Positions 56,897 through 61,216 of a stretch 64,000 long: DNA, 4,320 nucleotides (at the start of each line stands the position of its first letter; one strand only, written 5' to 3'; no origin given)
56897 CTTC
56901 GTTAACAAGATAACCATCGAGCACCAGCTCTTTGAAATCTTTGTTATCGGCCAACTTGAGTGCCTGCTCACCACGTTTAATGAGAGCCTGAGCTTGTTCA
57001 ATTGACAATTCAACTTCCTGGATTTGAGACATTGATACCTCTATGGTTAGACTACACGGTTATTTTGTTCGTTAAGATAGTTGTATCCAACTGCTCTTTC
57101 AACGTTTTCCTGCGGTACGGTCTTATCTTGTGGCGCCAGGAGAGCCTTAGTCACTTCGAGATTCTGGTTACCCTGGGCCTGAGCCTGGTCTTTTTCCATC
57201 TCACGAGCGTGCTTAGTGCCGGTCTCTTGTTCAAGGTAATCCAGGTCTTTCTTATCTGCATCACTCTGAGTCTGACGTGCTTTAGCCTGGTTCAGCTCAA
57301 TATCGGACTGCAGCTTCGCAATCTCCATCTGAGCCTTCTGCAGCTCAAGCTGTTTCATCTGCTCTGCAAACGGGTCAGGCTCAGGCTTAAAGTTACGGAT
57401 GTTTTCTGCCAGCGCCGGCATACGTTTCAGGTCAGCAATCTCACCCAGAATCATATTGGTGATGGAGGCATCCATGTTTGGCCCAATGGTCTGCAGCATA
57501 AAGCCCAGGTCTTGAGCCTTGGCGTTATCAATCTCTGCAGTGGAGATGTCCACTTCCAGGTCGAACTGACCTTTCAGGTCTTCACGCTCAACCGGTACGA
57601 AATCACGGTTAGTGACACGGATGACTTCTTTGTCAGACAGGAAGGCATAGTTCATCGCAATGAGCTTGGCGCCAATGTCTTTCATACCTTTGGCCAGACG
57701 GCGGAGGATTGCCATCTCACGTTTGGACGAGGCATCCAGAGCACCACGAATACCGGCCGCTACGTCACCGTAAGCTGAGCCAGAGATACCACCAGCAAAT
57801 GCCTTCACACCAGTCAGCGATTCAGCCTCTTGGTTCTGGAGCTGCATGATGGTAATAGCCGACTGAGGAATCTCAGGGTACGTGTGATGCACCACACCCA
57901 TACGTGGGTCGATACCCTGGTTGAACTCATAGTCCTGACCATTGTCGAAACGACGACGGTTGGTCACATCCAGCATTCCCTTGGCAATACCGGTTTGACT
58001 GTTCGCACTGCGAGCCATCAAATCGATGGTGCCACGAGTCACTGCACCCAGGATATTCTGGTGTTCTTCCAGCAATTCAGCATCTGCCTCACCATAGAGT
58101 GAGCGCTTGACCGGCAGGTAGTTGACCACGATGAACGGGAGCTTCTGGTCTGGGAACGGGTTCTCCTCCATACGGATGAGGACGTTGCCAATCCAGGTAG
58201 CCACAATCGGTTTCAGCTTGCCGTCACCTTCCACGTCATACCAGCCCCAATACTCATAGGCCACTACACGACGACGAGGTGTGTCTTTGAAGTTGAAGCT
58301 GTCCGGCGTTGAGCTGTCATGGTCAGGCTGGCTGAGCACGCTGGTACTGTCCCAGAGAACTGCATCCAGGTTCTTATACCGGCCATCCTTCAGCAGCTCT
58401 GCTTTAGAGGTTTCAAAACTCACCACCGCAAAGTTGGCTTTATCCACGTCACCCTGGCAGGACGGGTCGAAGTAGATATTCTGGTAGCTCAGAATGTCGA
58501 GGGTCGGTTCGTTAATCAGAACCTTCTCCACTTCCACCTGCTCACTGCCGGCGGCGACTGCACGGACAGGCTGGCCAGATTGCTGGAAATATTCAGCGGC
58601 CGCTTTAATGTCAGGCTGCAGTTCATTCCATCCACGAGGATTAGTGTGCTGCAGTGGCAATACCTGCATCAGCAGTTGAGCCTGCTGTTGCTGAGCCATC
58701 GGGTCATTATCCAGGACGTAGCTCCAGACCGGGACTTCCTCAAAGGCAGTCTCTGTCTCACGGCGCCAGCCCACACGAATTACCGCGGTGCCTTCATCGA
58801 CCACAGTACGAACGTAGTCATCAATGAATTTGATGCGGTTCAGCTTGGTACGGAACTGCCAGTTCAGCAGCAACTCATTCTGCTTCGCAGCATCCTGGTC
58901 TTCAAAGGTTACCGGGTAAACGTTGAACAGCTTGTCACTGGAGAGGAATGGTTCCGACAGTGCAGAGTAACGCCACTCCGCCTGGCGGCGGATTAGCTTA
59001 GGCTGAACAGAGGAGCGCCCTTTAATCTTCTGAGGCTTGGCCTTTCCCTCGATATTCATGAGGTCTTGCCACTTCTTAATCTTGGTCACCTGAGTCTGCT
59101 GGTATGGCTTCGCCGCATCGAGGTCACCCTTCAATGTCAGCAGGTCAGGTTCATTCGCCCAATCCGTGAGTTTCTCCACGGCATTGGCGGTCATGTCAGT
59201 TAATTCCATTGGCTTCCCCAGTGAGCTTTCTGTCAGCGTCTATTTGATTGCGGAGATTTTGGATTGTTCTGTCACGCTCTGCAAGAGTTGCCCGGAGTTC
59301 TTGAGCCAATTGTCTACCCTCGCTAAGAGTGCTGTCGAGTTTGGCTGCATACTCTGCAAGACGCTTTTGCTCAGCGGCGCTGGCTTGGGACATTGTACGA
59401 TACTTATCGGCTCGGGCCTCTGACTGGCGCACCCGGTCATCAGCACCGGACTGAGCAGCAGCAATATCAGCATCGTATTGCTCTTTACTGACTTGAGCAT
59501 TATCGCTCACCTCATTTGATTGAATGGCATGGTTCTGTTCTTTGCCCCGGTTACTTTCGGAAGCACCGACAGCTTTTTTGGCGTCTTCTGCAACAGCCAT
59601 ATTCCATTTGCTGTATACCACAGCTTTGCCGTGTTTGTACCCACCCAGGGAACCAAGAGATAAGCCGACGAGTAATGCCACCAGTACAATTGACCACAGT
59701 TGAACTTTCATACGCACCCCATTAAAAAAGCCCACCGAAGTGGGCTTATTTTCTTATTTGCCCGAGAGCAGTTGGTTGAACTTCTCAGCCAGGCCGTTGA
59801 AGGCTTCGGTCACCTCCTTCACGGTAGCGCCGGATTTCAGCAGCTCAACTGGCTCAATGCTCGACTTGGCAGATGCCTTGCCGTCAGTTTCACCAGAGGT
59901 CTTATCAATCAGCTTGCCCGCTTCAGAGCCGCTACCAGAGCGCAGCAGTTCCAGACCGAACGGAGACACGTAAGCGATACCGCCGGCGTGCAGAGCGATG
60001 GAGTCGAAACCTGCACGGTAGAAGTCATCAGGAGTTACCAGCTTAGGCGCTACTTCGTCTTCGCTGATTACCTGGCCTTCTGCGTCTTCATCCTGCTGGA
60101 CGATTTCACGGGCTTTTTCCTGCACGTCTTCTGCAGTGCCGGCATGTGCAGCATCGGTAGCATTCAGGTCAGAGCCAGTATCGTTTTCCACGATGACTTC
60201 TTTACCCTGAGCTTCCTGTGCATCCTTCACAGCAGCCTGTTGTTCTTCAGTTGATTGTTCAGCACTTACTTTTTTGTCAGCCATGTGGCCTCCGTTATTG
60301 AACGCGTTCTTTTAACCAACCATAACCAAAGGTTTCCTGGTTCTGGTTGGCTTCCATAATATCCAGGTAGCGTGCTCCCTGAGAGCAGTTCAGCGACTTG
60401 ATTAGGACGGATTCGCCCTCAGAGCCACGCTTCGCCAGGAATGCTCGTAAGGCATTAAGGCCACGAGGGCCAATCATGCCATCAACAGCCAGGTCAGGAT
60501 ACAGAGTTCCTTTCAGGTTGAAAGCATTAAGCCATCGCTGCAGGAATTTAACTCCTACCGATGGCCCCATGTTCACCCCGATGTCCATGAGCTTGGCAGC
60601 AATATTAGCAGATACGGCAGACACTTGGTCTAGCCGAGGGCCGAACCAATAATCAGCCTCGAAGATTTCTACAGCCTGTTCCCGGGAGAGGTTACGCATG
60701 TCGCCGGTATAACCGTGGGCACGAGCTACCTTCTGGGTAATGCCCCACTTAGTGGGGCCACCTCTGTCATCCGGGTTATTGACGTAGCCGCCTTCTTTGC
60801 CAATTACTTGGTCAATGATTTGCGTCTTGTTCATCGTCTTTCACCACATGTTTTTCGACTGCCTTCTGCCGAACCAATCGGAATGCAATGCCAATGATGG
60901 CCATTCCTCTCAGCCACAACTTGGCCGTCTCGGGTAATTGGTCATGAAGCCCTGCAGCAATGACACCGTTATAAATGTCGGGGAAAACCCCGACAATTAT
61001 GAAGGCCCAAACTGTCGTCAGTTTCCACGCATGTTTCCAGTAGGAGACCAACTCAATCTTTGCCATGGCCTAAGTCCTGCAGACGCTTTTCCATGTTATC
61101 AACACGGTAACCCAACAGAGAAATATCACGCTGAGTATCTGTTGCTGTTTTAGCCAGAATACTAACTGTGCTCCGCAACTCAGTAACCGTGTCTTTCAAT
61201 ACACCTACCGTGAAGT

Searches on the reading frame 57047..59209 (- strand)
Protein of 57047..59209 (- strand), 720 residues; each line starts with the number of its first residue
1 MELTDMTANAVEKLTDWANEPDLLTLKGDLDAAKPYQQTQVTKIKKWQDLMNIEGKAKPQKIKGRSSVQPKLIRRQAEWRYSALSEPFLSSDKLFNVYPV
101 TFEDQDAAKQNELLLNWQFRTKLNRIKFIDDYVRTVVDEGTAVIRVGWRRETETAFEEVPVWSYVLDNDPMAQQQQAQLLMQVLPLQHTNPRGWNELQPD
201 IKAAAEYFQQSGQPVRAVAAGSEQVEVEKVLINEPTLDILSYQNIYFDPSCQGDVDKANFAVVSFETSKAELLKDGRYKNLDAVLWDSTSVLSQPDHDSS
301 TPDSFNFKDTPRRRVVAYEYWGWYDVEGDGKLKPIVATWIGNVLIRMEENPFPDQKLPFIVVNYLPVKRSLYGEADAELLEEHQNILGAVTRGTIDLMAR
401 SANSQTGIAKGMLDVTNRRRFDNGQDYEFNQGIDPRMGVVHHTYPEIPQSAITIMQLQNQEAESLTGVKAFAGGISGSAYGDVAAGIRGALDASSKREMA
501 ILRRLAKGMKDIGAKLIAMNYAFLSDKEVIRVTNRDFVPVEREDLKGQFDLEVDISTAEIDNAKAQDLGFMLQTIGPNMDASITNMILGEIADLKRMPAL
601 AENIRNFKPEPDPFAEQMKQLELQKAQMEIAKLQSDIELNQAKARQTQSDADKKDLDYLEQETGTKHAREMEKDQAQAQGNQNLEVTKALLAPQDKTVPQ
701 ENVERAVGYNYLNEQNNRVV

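Call 3: search_protein_families(library=pfam, proteins=[window:57047-59209:-], max_evalue=0.01)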
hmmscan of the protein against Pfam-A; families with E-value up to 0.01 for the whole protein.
window:57047-59209:- (720 aa): 1 family
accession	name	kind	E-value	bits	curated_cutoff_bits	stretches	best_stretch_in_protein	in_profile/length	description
PF23899.1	SU10_portal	-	3.8e-154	514.8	30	1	25-629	4-593/593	Phage SU10 portal protein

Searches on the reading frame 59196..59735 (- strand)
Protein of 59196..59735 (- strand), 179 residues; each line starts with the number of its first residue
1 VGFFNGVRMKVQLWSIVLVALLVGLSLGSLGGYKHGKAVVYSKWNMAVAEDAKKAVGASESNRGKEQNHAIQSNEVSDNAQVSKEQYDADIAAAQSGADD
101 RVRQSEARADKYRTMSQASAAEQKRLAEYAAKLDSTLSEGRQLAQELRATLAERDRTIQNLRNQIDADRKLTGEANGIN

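Call 3: search_protein_families(library=pfam, proteins=[window:59196-59735:-], max_evalue=0.01)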
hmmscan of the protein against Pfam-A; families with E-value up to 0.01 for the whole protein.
window:59196-59735:- (179 aa): 1 family
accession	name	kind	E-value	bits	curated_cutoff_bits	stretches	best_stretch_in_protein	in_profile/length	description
PF06785.16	UPF0242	-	0.00036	21.1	33.5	1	11-169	30-163/194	Uncharacterised protein family (UPF0242) N-terminus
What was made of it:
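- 59196..61328 (-): Downstream lysis cassette in the same late transcription direction: gp093 (small protein, no family match), gp092 (holin), gp091 (GH108 endolysin), gp090 (unknown), gp089 (Rz spanin with an embedded Rz1-like ORF). Pfam in call 3.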

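Call 67: search_protein_families(library=phrogs, proteins=[window:59196-59735:-], max_evalue=0.001)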
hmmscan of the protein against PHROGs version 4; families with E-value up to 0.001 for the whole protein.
window:59196-59735:- (179 aa): 3 families
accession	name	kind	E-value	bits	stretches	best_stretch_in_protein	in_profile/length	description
phrog_6197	-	lysis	3.5e-56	190.9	1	9-172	4-165/167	Rz-like spanin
phrog_20026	-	lysis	6.8e-15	56.2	1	103-172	2-71/74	Rz-like spanin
phrog_312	-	lysis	3.7e-07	31.3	1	10-130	5-130/173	Rz-like spanin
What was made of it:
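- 59196..61328 (-): PHROGs in call 67.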

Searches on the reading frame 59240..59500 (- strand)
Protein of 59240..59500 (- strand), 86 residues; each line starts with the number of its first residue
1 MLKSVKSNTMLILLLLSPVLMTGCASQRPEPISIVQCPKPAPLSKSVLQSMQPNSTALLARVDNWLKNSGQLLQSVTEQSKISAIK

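Call 67: search_protein_families(library=phrogs, proteins=[window:59240-59500:-], max_evalue=0.001)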
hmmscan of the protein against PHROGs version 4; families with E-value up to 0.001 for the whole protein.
window:59240-59500:- (86 aa): 2 families
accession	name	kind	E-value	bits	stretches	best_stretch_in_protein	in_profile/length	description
phrog_456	-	lysis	0.00094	19.8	1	5-49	8-54/102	Rz-like spanin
phrog_812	-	lysis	0.00096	20.3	0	10-46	3-41/102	Rz-like spanin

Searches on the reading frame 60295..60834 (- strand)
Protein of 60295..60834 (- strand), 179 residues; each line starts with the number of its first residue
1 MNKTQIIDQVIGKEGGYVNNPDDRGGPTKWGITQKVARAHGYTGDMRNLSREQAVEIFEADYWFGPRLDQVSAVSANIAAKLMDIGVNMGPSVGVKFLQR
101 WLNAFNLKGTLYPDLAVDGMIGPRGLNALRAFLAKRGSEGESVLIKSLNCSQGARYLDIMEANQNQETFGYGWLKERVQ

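Call 3: search_protein_families(library=pfam, proteins=[window:60295-60834:-], max_evalue=0.01)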
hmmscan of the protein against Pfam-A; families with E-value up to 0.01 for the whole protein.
window:60295-60834:- (179 aa): 2 families
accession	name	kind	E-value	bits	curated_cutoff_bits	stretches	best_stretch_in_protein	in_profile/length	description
PF05838.17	Glyco_hydro_108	-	4.7e-26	91.6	21.2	1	8-90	2-85/85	Glycosyl hydrolase 108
PF09374.15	PG_binding_3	-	1.4e-23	83.3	24.6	1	94-178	2-76/76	Predicted Peptidoglycan domain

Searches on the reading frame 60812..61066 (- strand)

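Call 3: search_protein_families(library=pfam, proteins=[window:60812-61066:-], max_evalue=0.01)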
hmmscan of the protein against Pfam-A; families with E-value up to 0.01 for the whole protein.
window:60812-61066:- (84 aa): 1 family
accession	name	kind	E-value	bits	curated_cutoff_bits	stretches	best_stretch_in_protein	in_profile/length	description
PF25612.1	DUF7940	-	4.1e-11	43.7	27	1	5-67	1-63/63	Family of unknown function (DUF7940)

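Call 67: search_protein_families(library=phrogs, proteins=[window:60812-61066:-], max_evalue=0.001)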
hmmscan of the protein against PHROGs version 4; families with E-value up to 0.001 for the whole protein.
window:60812-61066:- (84 aa): 2 families
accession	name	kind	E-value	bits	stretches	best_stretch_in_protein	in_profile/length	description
phrog_1356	-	lysis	6.8e-12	46.7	1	1-82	44-131/135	holin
phrog_28499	-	unknown function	5.4e-09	37.6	1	4-73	20-91/147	-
